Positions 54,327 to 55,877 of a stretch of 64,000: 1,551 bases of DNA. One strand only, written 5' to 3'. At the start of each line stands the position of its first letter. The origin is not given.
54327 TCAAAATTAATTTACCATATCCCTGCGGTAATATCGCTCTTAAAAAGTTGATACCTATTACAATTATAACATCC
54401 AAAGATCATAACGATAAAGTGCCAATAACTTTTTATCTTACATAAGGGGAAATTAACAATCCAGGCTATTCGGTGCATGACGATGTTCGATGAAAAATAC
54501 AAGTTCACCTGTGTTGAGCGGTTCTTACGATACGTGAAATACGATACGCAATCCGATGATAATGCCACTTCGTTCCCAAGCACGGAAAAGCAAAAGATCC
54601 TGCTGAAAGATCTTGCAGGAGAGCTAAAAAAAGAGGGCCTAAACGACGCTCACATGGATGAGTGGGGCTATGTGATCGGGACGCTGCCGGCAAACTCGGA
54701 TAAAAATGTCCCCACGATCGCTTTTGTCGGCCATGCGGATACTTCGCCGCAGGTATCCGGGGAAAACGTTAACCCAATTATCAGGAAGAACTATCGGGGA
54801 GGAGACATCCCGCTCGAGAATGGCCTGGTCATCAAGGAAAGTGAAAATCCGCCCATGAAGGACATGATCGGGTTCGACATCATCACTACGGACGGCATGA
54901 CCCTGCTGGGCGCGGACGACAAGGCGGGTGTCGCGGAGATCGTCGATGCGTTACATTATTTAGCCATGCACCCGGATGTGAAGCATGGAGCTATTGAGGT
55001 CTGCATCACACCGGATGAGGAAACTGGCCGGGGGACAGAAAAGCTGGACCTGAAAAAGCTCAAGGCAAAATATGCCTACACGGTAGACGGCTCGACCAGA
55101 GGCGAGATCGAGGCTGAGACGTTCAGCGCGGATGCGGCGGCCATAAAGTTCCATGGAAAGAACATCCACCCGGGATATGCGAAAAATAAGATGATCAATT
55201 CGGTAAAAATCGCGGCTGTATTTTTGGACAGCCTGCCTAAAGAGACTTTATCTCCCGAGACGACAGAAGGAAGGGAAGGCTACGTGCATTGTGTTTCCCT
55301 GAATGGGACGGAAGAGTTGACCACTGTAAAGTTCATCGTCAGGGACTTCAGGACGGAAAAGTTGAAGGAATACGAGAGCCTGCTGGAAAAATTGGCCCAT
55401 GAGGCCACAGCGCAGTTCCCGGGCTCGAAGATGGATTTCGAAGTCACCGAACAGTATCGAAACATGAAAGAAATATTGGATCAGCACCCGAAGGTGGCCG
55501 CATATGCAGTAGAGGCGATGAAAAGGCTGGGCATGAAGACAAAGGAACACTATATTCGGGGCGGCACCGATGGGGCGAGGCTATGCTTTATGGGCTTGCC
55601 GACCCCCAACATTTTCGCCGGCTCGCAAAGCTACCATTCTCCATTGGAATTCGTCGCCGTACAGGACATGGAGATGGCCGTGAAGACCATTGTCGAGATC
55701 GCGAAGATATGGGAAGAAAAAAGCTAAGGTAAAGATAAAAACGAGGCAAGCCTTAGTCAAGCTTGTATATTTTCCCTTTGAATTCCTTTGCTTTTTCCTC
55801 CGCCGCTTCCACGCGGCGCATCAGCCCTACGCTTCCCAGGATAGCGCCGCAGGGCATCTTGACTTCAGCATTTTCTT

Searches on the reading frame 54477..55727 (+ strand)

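Call 46: search_protein_families(library=pfam, proteins=[window:54477-55727:+], max_evalue=0.00001)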
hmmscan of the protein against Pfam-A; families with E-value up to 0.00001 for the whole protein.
window:54477-55727:+ (416 aa): 3 families
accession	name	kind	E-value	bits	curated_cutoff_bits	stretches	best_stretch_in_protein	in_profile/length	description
PF07687.19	M20_dimer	-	4.9e-13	49.4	21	1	216-310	4-102/107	Peptidase dimerisation domain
PF01546.33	Peptidase_M20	-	2.9e-12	47.4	24.6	1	146-409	34-204/206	Peptidase family M20/M25/M40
PF05343.19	Peptidase_M42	-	4.5e-07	29.7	23.2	0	337-403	222-291/292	M42 glutamyl aminopeptidase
